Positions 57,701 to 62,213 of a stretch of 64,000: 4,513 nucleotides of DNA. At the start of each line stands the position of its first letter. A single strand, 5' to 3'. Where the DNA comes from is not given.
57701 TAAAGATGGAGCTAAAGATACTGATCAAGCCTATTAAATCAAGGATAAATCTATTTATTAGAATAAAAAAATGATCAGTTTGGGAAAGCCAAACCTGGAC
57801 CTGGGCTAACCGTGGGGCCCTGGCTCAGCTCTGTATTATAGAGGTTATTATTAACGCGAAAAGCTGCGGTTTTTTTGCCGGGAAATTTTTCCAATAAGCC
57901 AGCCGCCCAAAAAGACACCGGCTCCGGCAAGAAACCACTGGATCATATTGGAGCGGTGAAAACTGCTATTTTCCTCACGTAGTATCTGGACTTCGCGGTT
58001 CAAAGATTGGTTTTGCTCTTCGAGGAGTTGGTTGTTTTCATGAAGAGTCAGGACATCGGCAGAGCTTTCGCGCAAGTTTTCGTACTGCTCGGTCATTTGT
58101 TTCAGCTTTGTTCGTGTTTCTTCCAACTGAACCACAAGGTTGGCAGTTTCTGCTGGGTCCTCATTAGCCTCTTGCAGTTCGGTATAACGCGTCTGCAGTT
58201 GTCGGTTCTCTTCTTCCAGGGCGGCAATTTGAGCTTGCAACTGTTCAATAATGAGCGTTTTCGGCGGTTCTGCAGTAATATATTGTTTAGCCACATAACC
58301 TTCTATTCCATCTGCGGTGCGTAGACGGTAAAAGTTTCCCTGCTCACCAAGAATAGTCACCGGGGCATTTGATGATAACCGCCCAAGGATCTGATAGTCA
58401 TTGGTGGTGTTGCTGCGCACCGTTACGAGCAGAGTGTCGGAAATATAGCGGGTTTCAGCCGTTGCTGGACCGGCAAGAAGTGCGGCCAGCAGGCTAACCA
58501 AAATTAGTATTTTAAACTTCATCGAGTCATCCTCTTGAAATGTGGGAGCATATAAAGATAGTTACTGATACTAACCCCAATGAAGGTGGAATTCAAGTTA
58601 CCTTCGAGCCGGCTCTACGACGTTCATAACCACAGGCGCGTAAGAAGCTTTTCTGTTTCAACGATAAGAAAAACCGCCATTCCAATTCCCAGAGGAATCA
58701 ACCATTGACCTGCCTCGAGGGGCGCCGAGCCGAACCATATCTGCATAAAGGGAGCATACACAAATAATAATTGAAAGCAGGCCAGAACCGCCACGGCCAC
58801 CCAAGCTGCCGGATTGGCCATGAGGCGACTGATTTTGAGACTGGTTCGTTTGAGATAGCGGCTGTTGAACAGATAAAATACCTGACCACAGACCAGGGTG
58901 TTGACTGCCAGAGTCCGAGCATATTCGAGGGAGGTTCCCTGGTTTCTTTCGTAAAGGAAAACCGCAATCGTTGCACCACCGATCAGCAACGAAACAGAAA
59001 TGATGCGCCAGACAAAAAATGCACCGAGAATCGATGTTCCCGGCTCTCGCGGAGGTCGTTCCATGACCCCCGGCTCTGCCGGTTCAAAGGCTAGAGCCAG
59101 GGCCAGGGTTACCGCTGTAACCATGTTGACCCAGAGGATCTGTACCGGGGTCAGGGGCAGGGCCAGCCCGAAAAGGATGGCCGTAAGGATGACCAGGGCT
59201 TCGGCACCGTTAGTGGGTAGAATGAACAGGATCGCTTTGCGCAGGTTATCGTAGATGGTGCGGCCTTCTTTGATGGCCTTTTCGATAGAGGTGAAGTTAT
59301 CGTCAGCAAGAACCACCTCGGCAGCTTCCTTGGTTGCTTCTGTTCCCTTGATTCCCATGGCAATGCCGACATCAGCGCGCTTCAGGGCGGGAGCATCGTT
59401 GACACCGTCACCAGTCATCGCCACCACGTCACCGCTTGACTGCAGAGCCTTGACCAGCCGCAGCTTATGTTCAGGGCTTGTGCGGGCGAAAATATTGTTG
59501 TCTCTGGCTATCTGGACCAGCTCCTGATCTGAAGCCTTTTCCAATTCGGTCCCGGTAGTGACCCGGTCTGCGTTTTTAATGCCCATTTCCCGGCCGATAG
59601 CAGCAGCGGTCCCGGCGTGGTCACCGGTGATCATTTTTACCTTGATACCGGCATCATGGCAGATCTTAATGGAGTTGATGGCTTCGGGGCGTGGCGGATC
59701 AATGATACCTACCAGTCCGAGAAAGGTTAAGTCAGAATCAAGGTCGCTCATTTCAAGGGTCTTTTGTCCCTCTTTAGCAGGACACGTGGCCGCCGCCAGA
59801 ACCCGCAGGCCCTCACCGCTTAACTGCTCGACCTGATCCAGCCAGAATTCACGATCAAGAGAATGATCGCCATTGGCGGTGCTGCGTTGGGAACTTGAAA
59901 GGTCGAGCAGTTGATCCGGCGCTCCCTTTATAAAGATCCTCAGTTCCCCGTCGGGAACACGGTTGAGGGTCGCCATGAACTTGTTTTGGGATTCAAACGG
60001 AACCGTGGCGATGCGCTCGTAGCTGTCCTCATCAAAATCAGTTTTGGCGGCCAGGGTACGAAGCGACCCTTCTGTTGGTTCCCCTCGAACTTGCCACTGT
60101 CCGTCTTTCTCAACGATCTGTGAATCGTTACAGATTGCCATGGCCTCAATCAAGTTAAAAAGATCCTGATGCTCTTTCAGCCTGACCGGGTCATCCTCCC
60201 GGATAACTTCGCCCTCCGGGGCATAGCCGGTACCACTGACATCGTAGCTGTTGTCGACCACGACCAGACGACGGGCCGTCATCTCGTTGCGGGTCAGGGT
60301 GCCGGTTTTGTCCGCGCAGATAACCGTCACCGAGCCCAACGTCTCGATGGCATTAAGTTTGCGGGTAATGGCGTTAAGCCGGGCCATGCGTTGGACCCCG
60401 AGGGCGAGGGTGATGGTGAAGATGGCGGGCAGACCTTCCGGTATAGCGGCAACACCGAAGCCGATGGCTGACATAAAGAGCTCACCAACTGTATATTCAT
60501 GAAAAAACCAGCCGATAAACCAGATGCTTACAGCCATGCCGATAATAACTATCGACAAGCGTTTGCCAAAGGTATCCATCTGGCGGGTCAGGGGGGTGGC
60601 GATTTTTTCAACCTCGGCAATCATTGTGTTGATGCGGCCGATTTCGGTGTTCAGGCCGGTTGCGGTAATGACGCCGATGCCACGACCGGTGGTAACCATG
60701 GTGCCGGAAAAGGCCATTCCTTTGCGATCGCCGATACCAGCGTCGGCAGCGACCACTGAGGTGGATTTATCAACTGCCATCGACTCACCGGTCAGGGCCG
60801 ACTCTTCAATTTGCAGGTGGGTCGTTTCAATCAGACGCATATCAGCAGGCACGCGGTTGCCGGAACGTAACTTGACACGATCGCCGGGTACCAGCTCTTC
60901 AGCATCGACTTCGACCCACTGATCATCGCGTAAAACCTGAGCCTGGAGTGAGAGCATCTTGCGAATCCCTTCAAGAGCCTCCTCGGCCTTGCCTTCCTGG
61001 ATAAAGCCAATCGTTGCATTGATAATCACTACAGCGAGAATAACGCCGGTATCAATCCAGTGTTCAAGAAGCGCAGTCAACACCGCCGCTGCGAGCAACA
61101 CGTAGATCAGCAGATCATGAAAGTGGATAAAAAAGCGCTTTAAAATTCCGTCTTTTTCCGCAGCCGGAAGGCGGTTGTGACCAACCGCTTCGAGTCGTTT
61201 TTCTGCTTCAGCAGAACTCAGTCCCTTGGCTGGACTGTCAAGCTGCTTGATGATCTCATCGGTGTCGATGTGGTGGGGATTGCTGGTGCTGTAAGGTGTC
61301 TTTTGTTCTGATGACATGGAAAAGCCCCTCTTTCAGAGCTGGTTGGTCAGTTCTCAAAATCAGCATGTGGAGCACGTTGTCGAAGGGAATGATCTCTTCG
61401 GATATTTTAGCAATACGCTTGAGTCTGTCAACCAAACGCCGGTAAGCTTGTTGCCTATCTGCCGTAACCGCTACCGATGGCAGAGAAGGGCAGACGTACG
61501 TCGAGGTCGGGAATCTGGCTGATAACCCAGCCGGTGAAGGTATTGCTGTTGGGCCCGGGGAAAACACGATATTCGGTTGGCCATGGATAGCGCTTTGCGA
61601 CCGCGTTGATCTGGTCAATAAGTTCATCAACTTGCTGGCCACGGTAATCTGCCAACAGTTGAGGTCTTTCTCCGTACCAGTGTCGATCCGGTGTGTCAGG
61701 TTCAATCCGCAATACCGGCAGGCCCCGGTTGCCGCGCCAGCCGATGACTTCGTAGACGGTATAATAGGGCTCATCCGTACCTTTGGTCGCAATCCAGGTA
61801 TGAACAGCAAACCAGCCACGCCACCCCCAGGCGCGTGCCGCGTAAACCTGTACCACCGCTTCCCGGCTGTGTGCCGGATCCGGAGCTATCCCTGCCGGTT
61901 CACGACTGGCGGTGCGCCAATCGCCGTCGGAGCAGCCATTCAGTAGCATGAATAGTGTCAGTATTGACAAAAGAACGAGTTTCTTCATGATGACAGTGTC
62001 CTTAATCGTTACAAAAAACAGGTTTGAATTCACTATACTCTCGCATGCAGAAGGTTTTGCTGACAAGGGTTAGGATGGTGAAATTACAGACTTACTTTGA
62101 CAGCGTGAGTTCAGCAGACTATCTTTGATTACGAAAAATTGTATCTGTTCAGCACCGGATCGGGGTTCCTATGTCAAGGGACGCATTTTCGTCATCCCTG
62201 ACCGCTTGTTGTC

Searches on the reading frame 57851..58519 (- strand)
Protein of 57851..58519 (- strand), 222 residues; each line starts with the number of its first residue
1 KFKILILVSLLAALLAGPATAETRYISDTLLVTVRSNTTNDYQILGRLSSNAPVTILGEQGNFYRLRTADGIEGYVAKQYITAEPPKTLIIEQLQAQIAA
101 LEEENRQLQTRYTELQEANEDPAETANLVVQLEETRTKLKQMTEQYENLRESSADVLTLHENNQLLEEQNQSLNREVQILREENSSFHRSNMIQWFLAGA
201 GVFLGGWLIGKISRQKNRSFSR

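Call 39: search_protein_families(library=pfam, proteins=[window:57851-58519:-], max_evalue=0.00001)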
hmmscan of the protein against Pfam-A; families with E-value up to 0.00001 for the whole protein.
window:57851-58519:- (222 aa): 1 family
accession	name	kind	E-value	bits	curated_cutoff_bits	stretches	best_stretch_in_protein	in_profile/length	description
PF08239.17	SH3_3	-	2.5e-13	50.4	27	1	32-81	3-53/54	Bacterial SH3 domain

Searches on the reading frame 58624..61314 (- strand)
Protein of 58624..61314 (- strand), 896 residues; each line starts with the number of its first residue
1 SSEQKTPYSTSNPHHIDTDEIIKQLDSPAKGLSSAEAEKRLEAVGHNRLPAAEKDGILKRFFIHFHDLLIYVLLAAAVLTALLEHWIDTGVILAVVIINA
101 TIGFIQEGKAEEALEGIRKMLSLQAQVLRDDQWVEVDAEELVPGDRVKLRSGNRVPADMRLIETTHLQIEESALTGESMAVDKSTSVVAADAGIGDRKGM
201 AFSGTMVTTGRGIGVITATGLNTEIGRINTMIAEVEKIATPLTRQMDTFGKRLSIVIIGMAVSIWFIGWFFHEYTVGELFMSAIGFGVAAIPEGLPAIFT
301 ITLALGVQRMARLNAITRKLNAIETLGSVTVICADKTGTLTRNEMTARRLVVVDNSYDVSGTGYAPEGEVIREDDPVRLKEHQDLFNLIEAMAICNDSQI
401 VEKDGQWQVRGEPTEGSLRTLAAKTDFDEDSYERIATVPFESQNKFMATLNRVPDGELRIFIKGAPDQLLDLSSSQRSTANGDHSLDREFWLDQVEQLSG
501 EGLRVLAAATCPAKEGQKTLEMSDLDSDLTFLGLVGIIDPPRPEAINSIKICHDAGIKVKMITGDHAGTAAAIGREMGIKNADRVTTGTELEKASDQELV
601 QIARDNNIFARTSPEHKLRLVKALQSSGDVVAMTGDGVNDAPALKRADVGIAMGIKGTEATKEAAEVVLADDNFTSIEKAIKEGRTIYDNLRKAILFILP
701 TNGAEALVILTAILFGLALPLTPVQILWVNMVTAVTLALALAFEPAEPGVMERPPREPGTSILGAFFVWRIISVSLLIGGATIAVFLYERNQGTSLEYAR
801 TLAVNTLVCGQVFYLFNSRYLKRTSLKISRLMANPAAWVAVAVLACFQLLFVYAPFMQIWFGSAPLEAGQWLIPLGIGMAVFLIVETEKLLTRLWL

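Call 39: search_protein_families(library=pfam, proteins=[window:58624-61314:-], max_evalue=0.00001)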
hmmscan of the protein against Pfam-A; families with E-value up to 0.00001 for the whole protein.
window:58624-61314:- (896 aa): 5 families
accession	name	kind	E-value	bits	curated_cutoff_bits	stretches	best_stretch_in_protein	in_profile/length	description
PF00122.25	E1-E2_ATPase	-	8e-53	179.1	28.1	1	120-312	2-180/181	E1-E2 ATPase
PF00689.26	Cation_ATPase_C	-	5e-50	170.1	27.3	1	719-891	2-175/175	Cation transporting ATPase, C-terminus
PF00690.31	Cation_ATPase_N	-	1.6e-17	63.4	20.4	1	14-79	2-68/69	Cation transporter/ATPase, N-terminus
PF00702.32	Hydrolase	-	2.4e-17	64.4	26.4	1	524-648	85-191/191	haloacid dehalogenase-like hydrolase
PF13246.12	Cation_ATPase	-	2.1e-16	60.1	21.7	1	393-475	1-90/91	Cation transport ATPase (P-type)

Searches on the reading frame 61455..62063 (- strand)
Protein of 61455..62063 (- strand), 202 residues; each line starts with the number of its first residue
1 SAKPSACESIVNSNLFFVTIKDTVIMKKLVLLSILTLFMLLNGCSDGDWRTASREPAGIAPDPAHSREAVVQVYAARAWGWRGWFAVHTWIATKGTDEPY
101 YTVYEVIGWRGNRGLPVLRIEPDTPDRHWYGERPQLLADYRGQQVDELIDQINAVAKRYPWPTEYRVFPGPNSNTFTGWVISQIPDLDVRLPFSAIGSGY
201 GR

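Call 39: search_protein_families(library=pfam, proteins=[window:61455-62063:-], max_evalue=0.00001)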
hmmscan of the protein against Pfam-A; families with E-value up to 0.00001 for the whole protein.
window:61455-62063:- (202 aa): 1 family
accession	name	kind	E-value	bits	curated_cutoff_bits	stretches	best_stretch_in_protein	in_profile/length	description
PF12570.13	DUF3750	-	5.8e-49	166.5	25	1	68-200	1-128/128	Protein of unknown function (DUF3750)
